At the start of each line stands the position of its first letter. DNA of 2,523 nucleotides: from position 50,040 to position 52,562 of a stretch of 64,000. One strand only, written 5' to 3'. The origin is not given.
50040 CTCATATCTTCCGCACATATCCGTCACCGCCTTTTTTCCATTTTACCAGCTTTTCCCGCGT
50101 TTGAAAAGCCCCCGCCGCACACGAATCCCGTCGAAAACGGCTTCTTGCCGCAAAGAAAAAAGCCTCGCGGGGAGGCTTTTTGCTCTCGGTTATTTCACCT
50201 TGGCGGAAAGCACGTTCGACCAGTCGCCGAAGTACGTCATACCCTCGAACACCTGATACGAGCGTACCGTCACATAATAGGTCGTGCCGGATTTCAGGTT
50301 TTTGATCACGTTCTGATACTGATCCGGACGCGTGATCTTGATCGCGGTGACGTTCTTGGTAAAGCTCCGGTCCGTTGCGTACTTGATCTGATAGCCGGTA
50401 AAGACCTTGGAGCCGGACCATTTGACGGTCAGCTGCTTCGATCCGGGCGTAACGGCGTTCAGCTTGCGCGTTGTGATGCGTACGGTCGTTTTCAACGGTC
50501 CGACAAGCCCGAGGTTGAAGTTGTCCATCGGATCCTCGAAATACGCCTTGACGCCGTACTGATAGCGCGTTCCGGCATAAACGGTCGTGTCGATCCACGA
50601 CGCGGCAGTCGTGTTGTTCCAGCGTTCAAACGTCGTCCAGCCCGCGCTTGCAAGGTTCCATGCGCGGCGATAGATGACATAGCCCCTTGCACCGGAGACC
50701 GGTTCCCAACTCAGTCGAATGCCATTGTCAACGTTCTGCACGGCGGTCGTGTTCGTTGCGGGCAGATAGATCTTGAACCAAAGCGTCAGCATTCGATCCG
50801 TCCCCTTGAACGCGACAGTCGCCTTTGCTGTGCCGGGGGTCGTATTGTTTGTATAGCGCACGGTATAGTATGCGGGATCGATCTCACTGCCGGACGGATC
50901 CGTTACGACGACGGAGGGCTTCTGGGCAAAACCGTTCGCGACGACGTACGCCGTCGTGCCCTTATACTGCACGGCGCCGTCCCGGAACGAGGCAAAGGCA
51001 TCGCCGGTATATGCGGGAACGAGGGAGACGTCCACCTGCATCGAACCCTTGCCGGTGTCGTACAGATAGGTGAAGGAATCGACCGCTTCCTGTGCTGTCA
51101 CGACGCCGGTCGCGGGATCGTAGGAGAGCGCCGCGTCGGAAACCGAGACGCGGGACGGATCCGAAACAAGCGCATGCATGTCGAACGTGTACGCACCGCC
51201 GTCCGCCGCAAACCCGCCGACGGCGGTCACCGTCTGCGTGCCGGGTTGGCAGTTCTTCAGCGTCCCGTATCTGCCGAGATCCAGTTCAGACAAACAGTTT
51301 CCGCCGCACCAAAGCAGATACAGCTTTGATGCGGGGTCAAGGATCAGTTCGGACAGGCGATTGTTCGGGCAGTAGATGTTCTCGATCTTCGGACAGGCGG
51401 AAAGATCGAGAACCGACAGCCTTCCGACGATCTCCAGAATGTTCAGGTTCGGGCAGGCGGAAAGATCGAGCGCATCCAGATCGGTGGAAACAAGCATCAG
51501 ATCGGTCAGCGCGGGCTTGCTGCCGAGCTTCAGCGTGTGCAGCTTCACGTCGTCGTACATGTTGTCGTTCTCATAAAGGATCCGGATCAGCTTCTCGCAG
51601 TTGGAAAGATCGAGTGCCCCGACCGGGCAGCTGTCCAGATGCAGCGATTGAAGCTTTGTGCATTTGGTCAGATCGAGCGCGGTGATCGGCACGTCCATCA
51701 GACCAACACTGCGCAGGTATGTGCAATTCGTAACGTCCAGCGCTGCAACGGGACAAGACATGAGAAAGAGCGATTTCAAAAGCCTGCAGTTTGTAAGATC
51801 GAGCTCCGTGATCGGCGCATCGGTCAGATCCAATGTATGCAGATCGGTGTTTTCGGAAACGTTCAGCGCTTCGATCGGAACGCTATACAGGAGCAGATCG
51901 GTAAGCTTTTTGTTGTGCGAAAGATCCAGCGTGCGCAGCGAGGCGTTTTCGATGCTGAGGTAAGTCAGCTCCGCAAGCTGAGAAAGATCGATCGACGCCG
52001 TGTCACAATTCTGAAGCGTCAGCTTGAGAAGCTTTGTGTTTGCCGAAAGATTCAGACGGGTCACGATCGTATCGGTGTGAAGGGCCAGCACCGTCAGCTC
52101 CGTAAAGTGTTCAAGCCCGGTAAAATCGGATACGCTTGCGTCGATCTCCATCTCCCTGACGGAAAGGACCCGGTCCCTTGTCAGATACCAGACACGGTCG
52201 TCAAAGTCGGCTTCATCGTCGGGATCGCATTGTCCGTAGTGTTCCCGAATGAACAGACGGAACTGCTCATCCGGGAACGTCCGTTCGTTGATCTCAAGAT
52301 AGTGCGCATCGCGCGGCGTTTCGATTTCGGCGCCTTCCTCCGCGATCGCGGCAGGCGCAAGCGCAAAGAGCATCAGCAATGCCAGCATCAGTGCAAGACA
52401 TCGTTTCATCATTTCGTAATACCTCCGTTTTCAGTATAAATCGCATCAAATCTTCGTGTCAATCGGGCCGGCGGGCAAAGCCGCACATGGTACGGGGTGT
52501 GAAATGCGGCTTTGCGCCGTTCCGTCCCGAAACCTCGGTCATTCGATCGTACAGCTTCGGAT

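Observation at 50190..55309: ECF sigma factor, membrane anti-sigma candidate with an LRR-FN3 sensor ectodomain, and a secreted paralog of that ectodomain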

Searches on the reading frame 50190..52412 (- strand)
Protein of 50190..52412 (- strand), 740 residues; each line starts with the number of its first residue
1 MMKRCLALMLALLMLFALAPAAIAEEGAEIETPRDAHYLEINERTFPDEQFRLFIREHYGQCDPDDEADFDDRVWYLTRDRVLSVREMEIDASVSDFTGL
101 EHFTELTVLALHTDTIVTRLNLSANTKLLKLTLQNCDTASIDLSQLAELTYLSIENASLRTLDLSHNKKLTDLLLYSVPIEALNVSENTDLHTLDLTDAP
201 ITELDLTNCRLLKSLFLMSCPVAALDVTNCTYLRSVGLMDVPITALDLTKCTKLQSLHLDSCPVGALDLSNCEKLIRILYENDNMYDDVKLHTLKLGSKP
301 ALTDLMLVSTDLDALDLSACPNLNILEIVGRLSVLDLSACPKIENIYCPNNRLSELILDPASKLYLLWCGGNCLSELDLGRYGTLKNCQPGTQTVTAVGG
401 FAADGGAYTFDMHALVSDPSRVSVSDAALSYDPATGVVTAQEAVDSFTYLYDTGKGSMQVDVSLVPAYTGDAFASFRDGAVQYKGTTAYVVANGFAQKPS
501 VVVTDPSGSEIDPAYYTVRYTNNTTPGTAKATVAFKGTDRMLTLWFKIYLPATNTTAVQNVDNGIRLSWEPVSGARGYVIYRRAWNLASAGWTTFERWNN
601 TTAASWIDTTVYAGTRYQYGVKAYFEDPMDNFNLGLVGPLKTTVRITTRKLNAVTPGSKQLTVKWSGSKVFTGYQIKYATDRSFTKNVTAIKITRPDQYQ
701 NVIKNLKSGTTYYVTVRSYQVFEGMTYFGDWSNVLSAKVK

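Call 6: search_protein_families(library=pfam, proteins=[window:50190-52412:-], max_evalue=0.1)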
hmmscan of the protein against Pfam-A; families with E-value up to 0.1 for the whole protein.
window:50190-52412:- (740 aa): 7 families
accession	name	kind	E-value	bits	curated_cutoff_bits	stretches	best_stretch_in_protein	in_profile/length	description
PF00041.27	fn3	-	7.1e-07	29.8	25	1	651-720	6-70/84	Fibronectin type III domain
PF12799.13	LRR_4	-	1.2e-06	29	27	0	158-207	2-43/44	Leucine Rich repeats (2 copies)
PF23952.1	LRR_EndoS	-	1.9e-05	25.3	27.9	1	91-173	32-108/116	Endo-beta-N-acetylglucosaminidase EndoS LRR domain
PF13599.13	Pentapeptide_4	-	0.00098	19.6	38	0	231-273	21-62/78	Pentapeptide repeat region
PF16656.11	Pur_ac_phosph_N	-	0.003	18.5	30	1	657-736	11-90/93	Purple acid Phosphatase, N-terminal domain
PF25300.1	Fn3_Dep-1_3rd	-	0.073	13.4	26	0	662-717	14-70/85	Dep-1 third Fn3-like domain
PF25013.1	LRR_Zer-1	-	0.086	13.4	27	0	100-195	4-92/137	Zer-1-like, Leucine-rich repeats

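Call 7: search_protein_families(library=ncbifam, proteins=[window:50190-52412:-], max_evalue=0.1)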
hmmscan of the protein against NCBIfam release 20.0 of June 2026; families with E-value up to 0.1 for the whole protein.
window:50190-52412:- (740 aa): 1 family
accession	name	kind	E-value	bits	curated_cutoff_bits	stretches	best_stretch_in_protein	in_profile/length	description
NF033187.0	internalin_J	exception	6.9e-13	47.8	1700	1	91-320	102-325/846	class 1 internalin InlJ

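Call 51: find_homologous_proteins(query=window:50190-52412:-)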
Query window:50190-52412:- (740 aa): 341 proteins with E <= 0.001 among 8000 candidates; the best 120 are listed.
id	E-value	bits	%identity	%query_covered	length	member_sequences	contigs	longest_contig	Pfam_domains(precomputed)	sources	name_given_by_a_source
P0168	0.0e+0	1634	97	100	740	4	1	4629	PF12799.14,PF00041.28,PF23952.2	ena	-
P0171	0.0e+0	1438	84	100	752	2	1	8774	PF00041.28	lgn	-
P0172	0.0e+0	1434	85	98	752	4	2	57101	PF00041.28,PF23952.2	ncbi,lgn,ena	-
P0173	0.0e+0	1240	74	96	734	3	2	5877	PF12799.14,PF00041.28,PF23952.2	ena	-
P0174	0.0e+0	1157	69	96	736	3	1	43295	PF00041.28,PF23952.2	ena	-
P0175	0.0e+0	1142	68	96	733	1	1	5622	PF12799.14,PF25013.1,PF00041.28,PF23952.2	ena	-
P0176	0.0e+0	1105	67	96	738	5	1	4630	PF25013.1,PF00041.28,PF23952.2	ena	-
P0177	0.0e+0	1063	64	100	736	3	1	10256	PF12799.14,PF00041.28,PF23952.2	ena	-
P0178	1.8e-171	590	44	100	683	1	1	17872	PF12799.14,PF00041.28,PF23952.2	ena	-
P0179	9.7e-150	518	40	95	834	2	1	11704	PF24814.2,PF25173.2,PF12799.14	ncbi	-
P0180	4.4e-147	510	39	95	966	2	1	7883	PF12799.14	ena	-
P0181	2.0e-141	491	42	86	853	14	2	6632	PF12799.14,PF13855.13,PF00041.28,PF23952.2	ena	-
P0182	1.4e-129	452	39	87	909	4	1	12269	PF12799.14,PF13855.13,PF00041.28,PF23952.2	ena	-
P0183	4.2e-128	447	42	90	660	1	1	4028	PF12799.14,PF13855.13,PF00041.28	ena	-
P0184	1.5e-116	409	34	100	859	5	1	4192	PF12799.14,PF00041.28,PF23952.2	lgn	-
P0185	7.8e-116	406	40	81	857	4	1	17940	PF24758.2,PF12799.14,PF00041.28,PF23952.2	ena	-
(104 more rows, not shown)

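Call 52: find_encoding_contigs(protein=P0178, flank=6000, max_places=2)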
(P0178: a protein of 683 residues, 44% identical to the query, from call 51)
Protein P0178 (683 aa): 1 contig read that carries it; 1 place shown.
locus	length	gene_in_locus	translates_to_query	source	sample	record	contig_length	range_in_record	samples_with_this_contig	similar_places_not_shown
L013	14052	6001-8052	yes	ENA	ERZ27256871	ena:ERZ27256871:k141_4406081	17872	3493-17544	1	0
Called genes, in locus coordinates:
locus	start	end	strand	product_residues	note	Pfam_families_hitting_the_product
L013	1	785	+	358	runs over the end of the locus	PF01063:Aminotran_4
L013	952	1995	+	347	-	PF08240:ADH_N, PF16912:Glu_dehyd_C (weak), PF00107:ADH_zinc_N, PF13602:ADH_zinc_N_2 (weak)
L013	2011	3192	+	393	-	PF00155:Aminotran_1_2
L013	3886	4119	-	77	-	PF01381:HTH_3, PF12844:HTH_19 (weak), PF13443:HTH_26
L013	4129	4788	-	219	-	PF11188:DUF2975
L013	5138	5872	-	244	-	-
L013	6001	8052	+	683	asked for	PF23952:LRR_EndoS (faint), PF12799:LRR_4 (weak), PF00041:fn3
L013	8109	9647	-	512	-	-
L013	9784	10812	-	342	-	PF01699:Na_Ca_ex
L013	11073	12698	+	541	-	PF01368:DHH, PF00571:CBS (weak), PF07085:DRTGG, PF00571:CBS (weak), PF02833:DHHA2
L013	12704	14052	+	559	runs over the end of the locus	?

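Call 53: find_encoding_contigs(protein=P0185, flank=6000, max_places=2)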
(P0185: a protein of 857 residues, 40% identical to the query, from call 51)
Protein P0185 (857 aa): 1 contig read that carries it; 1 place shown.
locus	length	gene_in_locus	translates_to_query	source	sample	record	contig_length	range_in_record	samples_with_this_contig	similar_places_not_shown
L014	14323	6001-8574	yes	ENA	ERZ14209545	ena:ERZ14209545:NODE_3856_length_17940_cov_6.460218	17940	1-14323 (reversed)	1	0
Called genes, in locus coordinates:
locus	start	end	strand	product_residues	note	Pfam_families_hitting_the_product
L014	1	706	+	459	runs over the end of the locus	PF01554:MatE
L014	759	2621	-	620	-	PF02518:HATPase_c (weak), PF13589:HATPase_c_3, PF00183:HSP90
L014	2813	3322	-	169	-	PF03073:TspO_MBR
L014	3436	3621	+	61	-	-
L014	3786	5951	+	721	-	PF07638:Sigma70_ECF (weak), PF08281:Sigma70_r4_2, PF04545:Sigma70_r4, PF13384:HTH_23 (weak)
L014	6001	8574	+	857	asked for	PF23952:LRR_EndoS (faint), PF12799:LRR_4 (faint), PF24758:LRR_At5g56370 (faint), PF00041:fn3 (weak)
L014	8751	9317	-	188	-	PF02525:Flavodoxin_2, PF03358:FMN_red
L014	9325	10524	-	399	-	PF00155:Aminotran_1_2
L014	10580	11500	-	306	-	-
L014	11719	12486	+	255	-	PF13240:Zn_Ribbon_1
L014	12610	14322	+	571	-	?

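Call 82: find_encoding_contigs(protein=P0179, flank=5000, max_places=2)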
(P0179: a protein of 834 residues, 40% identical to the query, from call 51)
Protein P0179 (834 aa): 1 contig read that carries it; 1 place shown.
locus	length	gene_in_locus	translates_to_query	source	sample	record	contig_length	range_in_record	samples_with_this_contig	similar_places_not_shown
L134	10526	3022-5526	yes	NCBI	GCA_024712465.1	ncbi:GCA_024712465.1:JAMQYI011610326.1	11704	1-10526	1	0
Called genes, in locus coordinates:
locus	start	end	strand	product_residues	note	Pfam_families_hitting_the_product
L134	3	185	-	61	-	?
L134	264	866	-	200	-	-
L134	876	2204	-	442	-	PF06738:ThrE, PF12821:ThrE_2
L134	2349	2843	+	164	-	PF01035:DNA_binding_1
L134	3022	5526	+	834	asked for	PF24814:WD40_Prp19 (faint), PF25173:Beta-prop_WDR3_1st (faint), PF12799:LRR_4 (weak)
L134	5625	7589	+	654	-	PF06874:FBPase_2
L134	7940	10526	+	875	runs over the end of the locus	-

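Call 83: find_encoding_contigs(protein=P0182, flank=5000, max_places=2)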
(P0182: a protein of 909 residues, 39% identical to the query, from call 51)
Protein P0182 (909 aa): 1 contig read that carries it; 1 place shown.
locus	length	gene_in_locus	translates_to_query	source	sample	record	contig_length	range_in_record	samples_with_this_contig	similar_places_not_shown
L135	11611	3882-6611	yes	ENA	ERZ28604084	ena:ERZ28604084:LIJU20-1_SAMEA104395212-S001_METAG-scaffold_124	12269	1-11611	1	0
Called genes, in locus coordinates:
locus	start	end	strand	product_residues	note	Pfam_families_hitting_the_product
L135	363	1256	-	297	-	PF01636:APH (weak)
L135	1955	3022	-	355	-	-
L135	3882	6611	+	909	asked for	PF23952:LRR_EndoS (weak), PF13855:LRR_8 (faint), PF12799:LRR_4, PF00041:fn3 (faint)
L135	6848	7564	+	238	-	-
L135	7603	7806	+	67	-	PF12797:Fer4_2 (faint), PF12837:Fer4_6 (weak), PF13237:Fer4_10, PF00037:Fer4, PF13183:Fer4_8 (faint), PF14697:Fer4_21, PF12838:Fer4_7, PF13187:Fer4_9 (weak), +3 more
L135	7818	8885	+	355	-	PF01855:POR_N, PF02780:Transketolase_C (weak), PF17147:PFOR_II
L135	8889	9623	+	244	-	PF02775:TPP_enzyme_C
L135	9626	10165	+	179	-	PF01558:POR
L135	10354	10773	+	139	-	PF04480:DUF559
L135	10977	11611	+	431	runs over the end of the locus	?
